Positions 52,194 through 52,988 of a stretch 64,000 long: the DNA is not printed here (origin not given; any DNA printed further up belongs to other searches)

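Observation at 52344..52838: Eukaryotic gene encoding a cysteine-less HNH-nuclease-like domain fused to short C-terminal repeats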

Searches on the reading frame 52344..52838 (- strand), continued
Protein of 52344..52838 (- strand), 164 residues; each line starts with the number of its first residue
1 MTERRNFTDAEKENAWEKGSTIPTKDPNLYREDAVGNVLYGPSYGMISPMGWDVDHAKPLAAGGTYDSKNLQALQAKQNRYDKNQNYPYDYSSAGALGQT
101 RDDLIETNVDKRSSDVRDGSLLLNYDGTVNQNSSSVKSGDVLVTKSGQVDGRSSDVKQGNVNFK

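Call 38: fold_search(model_id=the predicted structure, library=pdb)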
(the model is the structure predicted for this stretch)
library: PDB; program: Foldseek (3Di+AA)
matches with E <= 10: 41; with E <= 0.001: 0
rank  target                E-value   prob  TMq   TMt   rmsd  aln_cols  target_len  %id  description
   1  4h9d_A                6.8e-01  0.28  0.27  0.43   8.4        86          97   14  Crystal Structure of Mn-dependent Gme HNH nicking endonuclease from Geobacter metallireducens GS-15, Northeast Structu (released 2012-10-10)
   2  1m08_A                1.0e+00  0.11  0.20  0.24   6.1        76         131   17  Crystal structure of the unbound nuclease domain of ColE7 (released 2002-12-11)
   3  8zcy_A                1.5e+00  0.41  0.24  0.07   3.6        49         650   22  Cryo-EM structure of eSaCas9_NNG-guide RNA-target DNA complex in an interrogation state (released 2025-11-05)
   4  9j1z_A                1.9e+00  0.44  0.22  0.26   2.0        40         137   25  Crystal structure of Nme1Cas9 HNH domain bound to anti-CRISPR AcrIIC1Nme1ST (released 2026-03-04)
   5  9w04_B                1.9e+00  0.21  0.19  0.10   6.8        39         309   26  Cryo-EM structure of TasH-tigRNA-dsDNA complex (released 2026-03-11)
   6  4h9d_B                1.9e+00  0.14  0.26  0.45   7.9        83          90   14  Crystal Structure of Mn-dependent Gme HNH nicking endonuclease from Geobacter metallireducens GS-15, Northeast Structu (released 2012-10-10)
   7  4h9d_C                2.0e+00  0.35  0.19  0.36   1.3        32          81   25  Crystal Structure of Mn-dependent Gme HNH nicking endonuclease from Geobacter metallireducens GS-15, Northeast Structu (released 2012-10-10)
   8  7enh_A                2.0e+00  0.33  0.24  0.27   3.6        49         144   22  Crystal structure of cas and anti-cas protein complex (released 2022-04-20)
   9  8zcz_A                2.0e+00  0.33  0.24  0.05   3.6        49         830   22  Cryo-EM structure of eSaCas9_NNG-guide RNA-target DNA complex in an interrogation state (released 2025-11-05)
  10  9mb6_A                2.2e+00  0.33  0.24  0.04   3.6        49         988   22  Cryo-EM structure of wild-type SaCas9-guide RNA-mismatched target DNA complex (released 2026-03-18)
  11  5axw_A                2.3e+00  0.28  0.23  0.04   3.6        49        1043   20  Crystal structure of Staphylococcus aureus Cas9 in complex with sgRNA and target DNA (TTGGGT PAM) (released 2015-09-02)
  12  6itw                  2.5e+00  0.08  0.16  0.12   9.1        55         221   14  Crystal structure of Atu4351 from Agrobacterium tumefaciens (released 2019-03-20)
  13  5vgb_A                2.6e+00  0.21  0.20  0.23   2.8        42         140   28  Crystal structure of NmeCas9 HNH domain bound to anti-CRISPR AcrIIC1 (released 2017-08-30)
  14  9ar4_A                2.6e+00  0.16  0.32  0.06   7.6       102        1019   20  CryoEM structure of ThermoCas9 in post-cleavage state bound with the DNA containing NNNNCCA PAM (released 2025-02-26)
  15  8f43                  2.8e+00  0.25  0.23  0.33   3.9        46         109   24  HNH Nuclease Domain from G. stearothermophilus Cas9, K597A mutant (released 2022-12-21)
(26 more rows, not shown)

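Call 40: find_homologous_proteins(query=A2, max_evalue=0.00001)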
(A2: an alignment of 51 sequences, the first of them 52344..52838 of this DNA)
Query A2 (51 sequences) (164 aa, profile of the alignment): 552 proteins with E <= 0.00001 among 3785 candidates; the best 120 are listed.
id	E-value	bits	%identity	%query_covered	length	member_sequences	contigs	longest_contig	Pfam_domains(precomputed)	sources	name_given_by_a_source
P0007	2.8e-94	334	58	99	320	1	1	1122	-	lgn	-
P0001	4.3e-72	261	53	100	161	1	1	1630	-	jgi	jgi:hypothetical protein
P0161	5.0e-40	156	49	51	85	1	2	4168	PF13395.13,PF01844.30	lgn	-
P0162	3.5e-39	153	47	52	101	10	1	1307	PF01844.30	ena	-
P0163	3.9e-39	153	54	53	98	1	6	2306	-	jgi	jgi:5-methylcytosine-specific restriction endonuclease McrA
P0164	6.5e-39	152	55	51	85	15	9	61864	PF13395.13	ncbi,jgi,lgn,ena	-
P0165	8.4e-39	152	48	51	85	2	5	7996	PF13395.13,PF01844.30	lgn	-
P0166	2.5e-38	150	51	45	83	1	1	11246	PF01844.30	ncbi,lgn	ncbi:MAG: HNH endonuclease [Bacteroidota bacterium]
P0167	3.2e-38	150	53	54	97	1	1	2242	PF13395.13,PF01844.30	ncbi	-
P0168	3.3e-38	150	46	54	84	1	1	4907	PF01844.30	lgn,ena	-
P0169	6.3e-38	149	54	45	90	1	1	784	PF01844.30,PF14279.13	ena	-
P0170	6.6e-38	149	51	45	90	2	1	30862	PF13395.13,PF01844.30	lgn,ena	-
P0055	6.9e-38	149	41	48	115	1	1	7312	PF13395.13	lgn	-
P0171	2.1e-37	147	50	45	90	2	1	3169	PF13395.13,PF01844.30,PF14279.13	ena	-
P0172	2.4e-37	147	47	53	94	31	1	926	-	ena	-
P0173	2.6e-37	147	46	50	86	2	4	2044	PF01844.30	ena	-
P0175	3.1e-37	147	51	50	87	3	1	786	PF13395.13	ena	-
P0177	6.6e-37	146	51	43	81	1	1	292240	PF01844.30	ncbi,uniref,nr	ncbi:HNH endonuclease signature motif containing protein [Tenacibaculum agarivorans]|uniref:HNH endo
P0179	8.9e-37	145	51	46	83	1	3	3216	PF01844.30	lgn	-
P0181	1.1e-36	145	50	43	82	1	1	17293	PF13395.13,PF01844.30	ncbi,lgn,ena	-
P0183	1.2e-36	145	53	43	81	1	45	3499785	PF01844.30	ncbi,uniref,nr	ncbi:HNH endonuclease signature motif containing protein [Tenacibaculum maritimum]|uniref:HNH domain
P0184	1.3e-36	145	50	43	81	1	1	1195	PF01844.30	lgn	-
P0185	1.4e-36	145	49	42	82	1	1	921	PF01844.30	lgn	-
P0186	1.5e-36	145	54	40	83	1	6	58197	PF01844.30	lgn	-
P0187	1.5e-36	145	42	52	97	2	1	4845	PF13395.13,PF01844.30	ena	-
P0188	1.6e-36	145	54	43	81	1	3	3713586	PF01844.30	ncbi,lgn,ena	-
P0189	1.9e-36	144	50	45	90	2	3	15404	PF13395.13,PF01844.30,PF14279.13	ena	-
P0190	3.1e-36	144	42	50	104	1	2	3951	PF13395.13,PF01844.30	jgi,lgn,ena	-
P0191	4.2e-36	143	51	41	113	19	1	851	PF13395.13,PF01844.30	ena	-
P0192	5.6e-36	143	46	49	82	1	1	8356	PF13395.13,PF01844.30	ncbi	-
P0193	6.0e-36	143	47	48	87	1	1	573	PF13395.13,PF01844.30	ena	-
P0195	6.7e-36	143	51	45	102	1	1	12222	PF01844.30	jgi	jgi:hypothetical protein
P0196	7.3e-36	142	49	48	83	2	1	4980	PF01844.30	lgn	-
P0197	9.2e-36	142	54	42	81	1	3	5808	PF01844.30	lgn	-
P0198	9.3e-36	142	47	53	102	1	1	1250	PF13395.13,PF01844.30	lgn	-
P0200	1.0e-35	142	50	43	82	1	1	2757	PF13395.13,PF01844.30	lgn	-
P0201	1.2e-35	142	51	43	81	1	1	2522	PF13395.13,PF01844.30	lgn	-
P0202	1.2e-35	142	53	43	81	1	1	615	PF01844.30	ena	-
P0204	1.9e-35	141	44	54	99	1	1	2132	PF01844.30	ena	-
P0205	1.9e-35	141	46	48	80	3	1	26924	PF13395.13,PF01844.30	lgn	-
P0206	3.6e-35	140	47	46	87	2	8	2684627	PF13395.13,PF01844.30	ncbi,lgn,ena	ncbi:MAG: HNH endonuclease signature motif containing protein [Spirosomataceae bacterium]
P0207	4.2e-35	140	50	43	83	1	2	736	PF13395.13,PF01844.30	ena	-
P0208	4.3e-35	140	41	51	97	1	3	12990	PF13395.13,PF01844.30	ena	-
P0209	4.4e-35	140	53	36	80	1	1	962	PF13395.13,PF01844.30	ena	-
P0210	4.6e-35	140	53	45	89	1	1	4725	PF13395.13,PF01844.30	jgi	jgi:5-methylcytosine-specific restriction endonuclease McrA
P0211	5.2e-35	140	43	51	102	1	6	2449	PF01844.30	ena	-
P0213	7.4e-35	139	50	45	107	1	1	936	PF01844.30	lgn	-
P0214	8.0e-35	139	51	47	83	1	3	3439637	PF13395.13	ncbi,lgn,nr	ncbi:HNH endonuclease [Vibrio cyclitrophicus]|nr:HNH endonuclease signature motif containing protein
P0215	8.0e-35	139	47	45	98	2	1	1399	PF13395.13,PF01844.30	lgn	-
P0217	9.4e-35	139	49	45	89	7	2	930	PF13395.13,PF01844.30,PF14279.13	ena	-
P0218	9.6e-35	139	44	41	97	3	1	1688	PF01844.30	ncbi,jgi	jgi:5-methylcytosine-specific restriction endonuclease McrA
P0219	1.0e-34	139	47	46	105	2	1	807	PF13395.13,PF01844.30,PF14279.13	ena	-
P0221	1.3e-34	138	39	51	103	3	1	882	PF13395.13,PF01844.30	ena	-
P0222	1.4e-34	138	51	41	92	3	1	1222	PF13395.13,PF01844.30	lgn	-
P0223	1.5e-34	138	52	51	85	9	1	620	PF13395.13,PF01844.30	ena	-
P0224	2.0e-34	138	49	50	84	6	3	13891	PF13395.13,PF01844.30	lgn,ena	-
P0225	2.5e-34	137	48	45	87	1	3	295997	PF13395.13,PF01844.30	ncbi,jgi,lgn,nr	ncbi:MAG: HNH endonuclease [Pelagimonas sp.]|jgi:5-methylcytosine-specific restriction endonuclease 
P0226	2.9e-34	137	48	40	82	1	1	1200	PF13395.13,PF01844.30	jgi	jgi:5-methylcytosine-specific restriction endonuclease McrA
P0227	3.3e-34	137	50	43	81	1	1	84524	PF01844.30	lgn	-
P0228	3.4e-34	137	52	42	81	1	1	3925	PF01844.30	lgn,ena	-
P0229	3.6e-34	137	46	50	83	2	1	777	PF13395.13,PF01844.30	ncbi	-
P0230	3.7e-34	137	36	51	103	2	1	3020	PF13395.13,PF01844.30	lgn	-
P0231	4.6e-34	137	50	43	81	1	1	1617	PF01844.30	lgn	-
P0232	5.5e-34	136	52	40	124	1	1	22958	PF13395.13,PF01844.30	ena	-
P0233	5.7e-34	136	49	41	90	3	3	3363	PF13395.13,PF01844.30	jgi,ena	jgi:5-methylcytosine-specific restriction endonuclease McrA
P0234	6.1e-34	136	48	45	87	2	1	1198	PF13395.13,PF01844.30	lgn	-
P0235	6.6e-34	136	47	48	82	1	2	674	PF13395.13,PF01844.30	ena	-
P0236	7.0e-34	136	41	58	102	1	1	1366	PF13395.13,PF01844.30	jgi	jgi:5-methylcytosine-specific restriction endonuclease McrA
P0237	7.4e-34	136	46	45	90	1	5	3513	PF13395.13,PF01844.30,PF14279.13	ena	-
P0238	7.7e-34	136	41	41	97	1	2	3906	PF01844.30,PF14279.13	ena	-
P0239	7.9e-34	136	51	42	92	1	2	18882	PF13395.13,PF01844.30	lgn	-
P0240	8.8e-34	136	51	36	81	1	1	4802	PF01844.30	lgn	-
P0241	1.1e-33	135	45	45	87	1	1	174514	PF13395.13,PF01844.30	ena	-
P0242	1.1e-33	135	51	42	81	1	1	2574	PF01844.30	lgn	-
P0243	1.2e-33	135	51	50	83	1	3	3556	PF13395.13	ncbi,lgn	-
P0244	1.2e-33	135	45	48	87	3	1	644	PF13395.13,PF01844.30,PF14279.13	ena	-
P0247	1.4e-33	135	49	45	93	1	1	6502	PF01844.30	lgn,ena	-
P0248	1.4e-33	135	49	46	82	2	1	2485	PF01844.30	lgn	-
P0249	2.0e-33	134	39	55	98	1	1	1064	PF13395.13,PF01844.30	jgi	-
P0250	2.2e-33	134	49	43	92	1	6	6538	PF13395.13,PF01844.30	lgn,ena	-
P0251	2.4e-33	134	36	55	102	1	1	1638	PF13395.13,PF01844.30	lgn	-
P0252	2.9e-33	134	43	42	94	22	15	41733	PF01844.30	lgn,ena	-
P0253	3.0e-33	134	48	47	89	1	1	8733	PF13395.13,PF01844.30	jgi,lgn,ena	-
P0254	3.1e-33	134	49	48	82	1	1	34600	PF01844.30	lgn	-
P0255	3.3e-33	134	46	43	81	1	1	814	PF01844.30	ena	-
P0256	3.6e-33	134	47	44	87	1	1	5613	PF01844.30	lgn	-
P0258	3.7e-33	134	44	45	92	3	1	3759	PF13395.13,PF01844.30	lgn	-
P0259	3.8e-33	134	43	42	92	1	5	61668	PF13395.13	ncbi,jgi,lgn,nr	ncbi:MAG TPA: HNH endonuclease [Cytophagales bacterium]|nr:HNH endonuclease [Cytophagales bacterium]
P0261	4.0e-33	133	52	43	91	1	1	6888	PF13395.13,PF01844.30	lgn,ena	-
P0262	4.2e-33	133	49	45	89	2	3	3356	PF13395.13,PF01844.30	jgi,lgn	-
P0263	4.5e-33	133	49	46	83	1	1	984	PF13395.13,PF01844.30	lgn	-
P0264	4.8e-33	133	55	34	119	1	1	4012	PF01844.30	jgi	jgi:5-methylcytosine-specific restriction endonuclease McrA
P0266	5.8e-33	133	38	45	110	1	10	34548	PF13395.13,PF01844.30,PF14279.13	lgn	-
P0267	6.4e-33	133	48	45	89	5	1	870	PF13395.13,PF01844.30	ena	-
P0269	6.5e-33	133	40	54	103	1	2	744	PF13395.13,PF01844.30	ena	-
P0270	7.0e-33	133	44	45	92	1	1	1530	PF13395.13,PF01844.30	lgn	-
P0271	7.7e-33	133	46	48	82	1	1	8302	PF13395.13,PF01844.30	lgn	-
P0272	8.4e-33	132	46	48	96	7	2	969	PF13395.13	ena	-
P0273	8.5e-33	132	48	45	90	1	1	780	PF13395.13,PF01844.30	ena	-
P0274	9.8e-33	132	44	48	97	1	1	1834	PF13395.13,PF01844.30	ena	-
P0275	1.1e-32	132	46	42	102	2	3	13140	PF01844.30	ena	-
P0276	1.1e-32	132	48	45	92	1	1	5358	PF13395.13,PF01844.30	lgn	-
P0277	1.1e-32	132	41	45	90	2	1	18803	PF01844.30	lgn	-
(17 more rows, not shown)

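Call 42: search_protein_families(library=pfam, proteins=[P0086, P0108, P0112, P0113, P0115, P0117, P0091, P0070, P0085, P0093], max_evalue=0.1)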
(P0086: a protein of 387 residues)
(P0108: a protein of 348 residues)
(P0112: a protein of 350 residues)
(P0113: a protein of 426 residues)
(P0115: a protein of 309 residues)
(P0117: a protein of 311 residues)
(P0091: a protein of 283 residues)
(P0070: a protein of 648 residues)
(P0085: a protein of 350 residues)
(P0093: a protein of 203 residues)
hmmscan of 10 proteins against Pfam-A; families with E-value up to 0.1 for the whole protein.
P0086 (387 aa): 3 families
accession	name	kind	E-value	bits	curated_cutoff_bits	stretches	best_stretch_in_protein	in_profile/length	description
PF04471.18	Mrr_cat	-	1.1e-06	29.2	21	1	121-198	29-106/115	Restriction endonuclease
PF12852.13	Cupin_6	-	0.0001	22.6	26.7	1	207-340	9-119/183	Cupin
PF22722.2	NA-iREase1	-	0.079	13.4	27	0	124-194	22-93/106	NACHT-associated inactive Restriction Endonuclease 1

P0108 (348 aa): 3 families
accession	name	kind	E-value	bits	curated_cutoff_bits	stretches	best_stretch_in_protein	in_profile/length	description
PF04471.18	Mrr_cat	-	4.2e-07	30.5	21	1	61-135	36-109/115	Restriction endonuclease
PF22722.2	NA-iREase1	-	0.0013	19.1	27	1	71-127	39-91/106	NACHT-associated inactive Restriction Endonuclease 1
PF17164.10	DUF5122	-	0.0036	18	27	1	154-171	16-33/36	Domain of unknown function (DUF5122) beta-propeller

P0112 (350 aa): 0 families

P0113 (426 aa): 1 family
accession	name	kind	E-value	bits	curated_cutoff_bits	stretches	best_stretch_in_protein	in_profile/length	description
PF21154.2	RPN7_PSMD6_C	-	0.0049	16.8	26.9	0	187-196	5-14/23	26S proteasome regulatory subunit RPN7/PSMD6 C-terminal helix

P0115 (309 aa): 0 families

P0117 (311 aa): 2 families
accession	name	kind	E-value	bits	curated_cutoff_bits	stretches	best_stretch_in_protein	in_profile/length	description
PF05594.20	Fil_haemagg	-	0.0049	18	21.5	0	26-81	12-67/72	Haemagglutinin repeat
PF12019.13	GspH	-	0.018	16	21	0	16-71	57-99/108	Type II transport protein GspH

P0091 (283 aa): 1 family
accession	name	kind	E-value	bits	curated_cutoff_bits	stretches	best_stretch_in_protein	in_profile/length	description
PF20256.3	MoCoBD_2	-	0.031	14.2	27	1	62-169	42-145/283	Molybdopterin cofactor-binding domain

P0070 (648 aa): 8 families
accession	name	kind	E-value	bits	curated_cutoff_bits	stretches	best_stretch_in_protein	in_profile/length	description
PF07719.23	TPR_2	-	1.2e-05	25.5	27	0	227-256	2-31/34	Tetratricopeptide repeat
PF13414.12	TPR_11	-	6.3e-05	23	26.8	1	208-240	10-42/42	TPR repeat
PF13431.12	TPR_17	-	8.8e-05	22.9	24.4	0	214-245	1-32/34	Tetratricopeptide repeat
PF00515.34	TPR_1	-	0.00073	19.7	27.8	0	207-225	16-34/34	Tetratricopeptide repeat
PF08238.18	Sel1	-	0.0015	19.5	30.7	1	188-221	1-34/36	Sel1 repeat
PF13176.12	TPR_7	-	0.0043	17.5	27.9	0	293-315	2-24/36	Tetratricopeptide repeat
PF13424.12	TPR_12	-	0.0083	16.7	30.1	0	288-314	43-69/77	Tetratricopeptide repeat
PF13432.12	TPR_16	-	0.013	16.4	32.7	0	232-270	3-43/65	Tetratricopeptide repeat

P0085 (350 aa): 1 family
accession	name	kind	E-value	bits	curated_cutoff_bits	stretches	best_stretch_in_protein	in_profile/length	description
PF16068.10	DUF4810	-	0.031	15.2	34.7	1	115-160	23-68/85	Domain of unknown function (DUF4810)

P0093 (203 aa): 1 family
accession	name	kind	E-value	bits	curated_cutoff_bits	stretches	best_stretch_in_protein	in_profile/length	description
PF25447.1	RING_ZNF598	-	0.029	15.2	27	1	17-45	18-46/90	ZNF598 RING finger domain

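Call 44: search_dna_similar(query=window:52344-52838:-, collection=phages, mode=protein, max_evalue=0.001, max_rows=20)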
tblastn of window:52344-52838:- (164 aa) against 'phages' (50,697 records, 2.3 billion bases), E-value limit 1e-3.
Records with a match: 1; places in all: 1; records where one place covers at least 80% of the query: 0.
Best place of each record, by identity: <60% 1.
By first word of the organism name: Bacteriophage 1.
By host as written in the record: - 1.
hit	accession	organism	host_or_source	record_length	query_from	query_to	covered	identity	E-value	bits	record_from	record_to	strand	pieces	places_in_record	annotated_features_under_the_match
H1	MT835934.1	Bacteriophage sp.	human fecal samples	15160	7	89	51%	39.8%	6e-11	65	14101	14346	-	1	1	record has no annotation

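Call 45: find_encoding_contigs(protein=P0183, flank=6000, max_places=3)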
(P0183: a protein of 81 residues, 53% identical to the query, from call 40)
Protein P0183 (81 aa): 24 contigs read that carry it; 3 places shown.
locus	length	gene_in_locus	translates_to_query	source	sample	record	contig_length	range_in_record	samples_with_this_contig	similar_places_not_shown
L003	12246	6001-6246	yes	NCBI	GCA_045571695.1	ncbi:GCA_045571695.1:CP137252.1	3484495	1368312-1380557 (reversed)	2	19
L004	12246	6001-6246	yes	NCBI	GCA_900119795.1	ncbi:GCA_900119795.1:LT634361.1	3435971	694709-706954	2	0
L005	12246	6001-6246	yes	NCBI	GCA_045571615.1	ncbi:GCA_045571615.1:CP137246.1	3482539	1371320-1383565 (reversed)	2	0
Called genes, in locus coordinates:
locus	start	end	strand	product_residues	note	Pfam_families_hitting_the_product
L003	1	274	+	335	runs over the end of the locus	PF05544:Pro_racemase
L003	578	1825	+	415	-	PF00070:Pyr_redox (faint), PF00890:FAD_binding_2 (weak), PF01134:GIDA (faint), PF01266:DAO, PF01494:FAD_binding_3 (faint), PF13450:NAD_binding_8, PF13738:Pyr_redox_3 (weak), PF07992:Pyr_redox_2 (weak), +4 more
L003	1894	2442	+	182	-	PF01812:5-FTHF_cyc-lig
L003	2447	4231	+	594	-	PF01321:Creatinase_N, PF16189:Creatinase_N_2, PF00557:Peptidase_M24, PF16188:Peptidase_M24_C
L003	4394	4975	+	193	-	-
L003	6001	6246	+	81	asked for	PF01844:HNH (weak)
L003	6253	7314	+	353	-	PF26305:CD_NTase_C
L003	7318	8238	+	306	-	PF10137:CAP12-PCTIR_TIR, PF20300:prok_STING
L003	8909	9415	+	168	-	PF17642:TssD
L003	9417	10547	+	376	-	-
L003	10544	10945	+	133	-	-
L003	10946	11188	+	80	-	-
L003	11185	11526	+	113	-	-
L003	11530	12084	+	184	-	-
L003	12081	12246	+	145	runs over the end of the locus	-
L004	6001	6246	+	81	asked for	PF01844:HNH (weak)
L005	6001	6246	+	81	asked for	PF01844:HNH (weak)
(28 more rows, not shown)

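Call 47: find_encoding_contigs(protein=P0214, flank=6000, max_places=2)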
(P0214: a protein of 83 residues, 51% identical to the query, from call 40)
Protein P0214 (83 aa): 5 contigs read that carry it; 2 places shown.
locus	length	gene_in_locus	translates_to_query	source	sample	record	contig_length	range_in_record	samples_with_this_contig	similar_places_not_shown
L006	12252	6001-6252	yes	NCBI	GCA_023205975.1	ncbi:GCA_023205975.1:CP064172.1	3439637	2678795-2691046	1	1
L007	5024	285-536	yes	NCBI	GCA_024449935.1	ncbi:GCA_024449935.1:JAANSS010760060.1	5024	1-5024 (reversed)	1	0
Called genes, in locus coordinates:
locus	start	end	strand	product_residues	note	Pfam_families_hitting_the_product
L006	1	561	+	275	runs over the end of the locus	PF01734:Patatin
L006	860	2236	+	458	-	PF00860:Xan_ur_permease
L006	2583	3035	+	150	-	PF03330:DPBB_1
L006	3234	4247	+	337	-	PF01368:DHH (weak), PF02833:DHHA2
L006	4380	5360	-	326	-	PF26109:WHD_BrxR, PF13280:WYL, PF26107:BrxR_CTD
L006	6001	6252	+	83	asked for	PF13395:HNH_4 (weak)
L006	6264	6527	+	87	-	-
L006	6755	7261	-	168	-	PF00583:Acetyltransf_1, PF13508:Acetyltransf_7 (weak)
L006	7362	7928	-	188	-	PF00440:TetR_N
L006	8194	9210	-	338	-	PF12833:HTH_18, PF00165:HTH_AraC (weak)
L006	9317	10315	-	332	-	PF11059:DUF2860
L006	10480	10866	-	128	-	-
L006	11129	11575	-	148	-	-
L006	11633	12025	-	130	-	PF12840:HTH_20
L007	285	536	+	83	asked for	PF13395:HNH_4 (weak)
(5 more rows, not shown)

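Call 48: find_encoding_contigs(protein=P0164, flank=6000, max_places=3)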
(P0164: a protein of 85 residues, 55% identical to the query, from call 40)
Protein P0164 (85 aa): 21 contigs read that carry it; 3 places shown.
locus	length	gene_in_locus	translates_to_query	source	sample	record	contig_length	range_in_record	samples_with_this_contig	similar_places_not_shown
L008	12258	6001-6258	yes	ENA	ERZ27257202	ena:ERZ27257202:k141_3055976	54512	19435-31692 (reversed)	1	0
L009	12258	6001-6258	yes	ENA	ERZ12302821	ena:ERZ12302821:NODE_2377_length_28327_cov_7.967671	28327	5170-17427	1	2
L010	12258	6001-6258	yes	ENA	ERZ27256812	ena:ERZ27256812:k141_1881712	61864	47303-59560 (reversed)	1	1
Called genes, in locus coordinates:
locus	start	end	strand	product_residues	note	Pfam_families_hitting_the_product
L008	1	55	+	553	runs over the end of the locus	-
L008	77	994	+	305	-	PF00535:Glycos_transf_2, PF13641:Glyco_tranf_2_3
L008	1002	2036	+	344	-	PF00535:Glycos_transf_2 (weak)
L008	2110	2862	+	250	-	PF05704:Caps_synth, PF12919:TcdA_TcdB (faint), PF04488:Gly_transf_sug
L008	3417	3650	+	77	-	-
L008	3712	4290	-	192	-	PF13707:RloB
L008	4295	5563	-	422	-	PF13175:AAA_15, PF02463:SMC_N (faint), PF13304:AAA_21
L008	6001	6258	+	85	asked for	PF13395:HNH_4 (weak)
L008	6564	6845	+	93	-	-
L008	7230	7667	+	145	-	-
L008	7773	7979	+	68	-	-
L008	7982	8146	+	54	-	-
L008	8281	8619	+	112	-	-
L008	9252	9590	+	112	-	-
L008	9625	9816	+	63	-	-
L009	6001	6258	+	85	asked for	PF13395:HNH_4 (weak)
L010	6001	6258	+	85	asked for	PF13395:HNH_4 (weak)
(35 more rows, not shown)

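Call 49: find_encoding_contigs(protein=P0206, flank=6000, max_places=2)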
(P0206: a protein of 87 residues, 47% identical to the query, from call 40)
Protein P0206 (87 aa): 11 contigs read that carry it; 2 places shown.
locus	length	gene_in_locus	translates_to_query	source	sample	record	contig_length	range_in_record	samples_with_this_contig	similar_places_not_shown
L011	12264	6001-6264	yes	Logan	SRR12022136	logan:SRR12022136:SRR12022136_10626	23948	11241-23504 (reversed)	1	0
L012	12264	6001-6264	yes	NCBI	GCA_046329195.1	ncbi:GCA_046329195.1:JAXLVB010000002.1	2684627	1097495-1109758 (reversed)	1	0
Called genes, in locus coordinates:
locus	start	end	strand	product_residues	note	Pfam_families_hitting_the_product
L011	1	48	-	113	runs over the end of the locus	-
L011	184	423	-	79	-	-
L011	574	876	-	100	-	-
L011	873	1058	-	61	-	-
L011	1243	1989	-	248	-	-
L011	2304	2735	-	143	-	-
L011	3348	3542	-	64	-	-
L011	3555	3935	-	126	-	-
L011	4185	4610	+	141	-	-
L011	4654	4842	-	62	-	-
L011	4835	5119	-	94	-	-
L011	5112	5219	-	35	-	-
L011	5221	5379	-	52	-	-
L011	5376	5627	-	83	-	-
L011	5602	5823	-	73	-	-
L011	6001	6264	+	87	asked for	PF01844:HNH (weak), PF13395:HNH_4 (weak)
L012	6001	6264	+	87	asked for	PF01844:HNH (weak), PF13395:HNH_4 (weak)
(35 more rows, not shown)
